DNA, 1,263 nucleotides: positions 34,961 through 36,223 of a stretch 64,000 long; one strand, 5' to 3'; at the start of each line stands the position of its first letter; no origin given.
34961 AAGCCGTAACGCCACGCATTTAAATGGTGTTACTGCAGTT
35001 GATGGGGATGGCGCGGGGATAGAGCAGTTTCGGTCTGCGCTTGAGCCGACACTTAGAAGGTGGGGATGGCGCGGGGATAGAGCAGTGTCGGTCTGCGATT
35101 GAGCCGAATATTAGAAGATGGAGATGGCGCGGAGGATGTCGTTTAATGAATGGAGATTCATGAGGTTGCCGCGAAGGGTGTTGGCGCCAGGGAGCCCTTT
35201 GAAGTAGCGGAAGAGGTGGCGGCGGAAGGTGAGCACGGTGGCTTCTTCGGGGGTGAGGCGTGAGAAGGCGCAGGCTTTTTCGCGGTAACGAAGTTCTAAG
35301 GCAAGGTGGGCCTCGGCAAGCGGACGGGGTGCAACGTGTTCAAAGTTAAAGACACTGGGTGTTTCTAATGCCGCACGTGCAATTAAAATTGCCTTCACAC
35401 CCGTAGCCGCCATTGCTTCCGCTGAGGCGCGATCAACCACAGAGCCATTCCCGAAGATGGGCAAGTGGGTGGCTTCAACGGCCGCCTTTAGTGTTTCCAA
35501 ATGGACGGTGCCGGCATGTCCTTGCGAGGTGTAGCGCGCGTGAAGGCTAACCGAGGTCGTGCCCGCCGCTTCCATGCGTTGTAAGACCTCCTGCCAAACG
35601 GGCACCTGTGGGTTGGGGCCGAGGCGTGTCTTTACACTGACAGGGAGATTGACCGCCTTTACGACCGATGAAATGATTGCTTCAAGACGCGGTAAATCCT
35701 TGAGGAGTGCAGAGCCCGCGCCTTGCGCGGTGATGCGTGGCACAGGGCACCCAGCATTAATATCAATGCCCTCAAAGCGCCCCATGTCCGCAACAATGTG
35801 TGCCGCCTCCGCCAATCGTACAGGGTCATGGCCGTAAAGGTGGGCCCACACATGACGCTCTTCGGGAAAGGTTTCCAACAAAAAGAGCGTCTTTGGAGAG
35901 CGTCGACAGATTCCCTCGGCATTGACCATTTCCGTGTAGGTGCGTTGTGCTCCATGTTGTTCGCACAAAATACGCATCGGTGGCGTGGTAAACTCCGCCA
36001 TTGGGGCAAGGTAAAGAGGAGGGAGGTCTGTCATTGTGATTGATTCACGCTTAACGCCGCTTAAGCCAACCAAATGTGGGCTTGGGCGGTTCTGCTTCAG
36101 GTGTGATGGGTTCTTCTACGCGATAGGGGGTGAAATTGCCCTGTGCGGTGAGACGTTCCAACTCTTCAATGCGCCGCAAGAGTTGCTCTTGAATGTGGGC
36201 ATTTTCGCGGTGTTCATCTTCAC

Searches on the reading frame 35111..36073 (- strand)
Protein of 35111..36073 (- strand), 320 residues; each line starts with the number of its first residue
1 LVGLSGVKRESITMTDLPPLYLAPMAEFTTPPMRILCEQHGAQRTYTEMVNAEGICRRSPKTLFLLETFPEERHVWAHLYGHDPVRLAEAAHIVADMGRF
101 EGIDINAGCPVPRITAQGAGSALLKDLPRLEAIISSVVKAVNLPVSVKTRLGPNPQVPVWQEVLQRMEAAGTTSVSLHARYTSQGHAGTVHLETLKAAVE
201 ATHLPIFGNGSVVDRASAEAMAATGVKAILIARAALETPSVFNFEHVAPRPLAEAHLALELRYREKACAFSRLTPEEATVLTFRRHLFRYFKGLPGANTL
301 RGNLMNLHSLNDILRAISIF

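Call 113: search_protein_families(library=pfam, proteins=[window:35111-36073:-], max_evalue=0.00001)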
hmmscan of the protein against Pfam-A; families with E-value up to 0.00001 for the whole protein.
window:35111-36073:- (320 aa): 1 family
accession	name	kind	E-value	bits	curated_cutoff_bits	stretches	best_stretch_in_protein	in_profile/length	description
PF01207.24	Dus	-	4.1e-56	190.8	20.4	1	22-309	2-294/311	Dihydrouridine synthase (Dus)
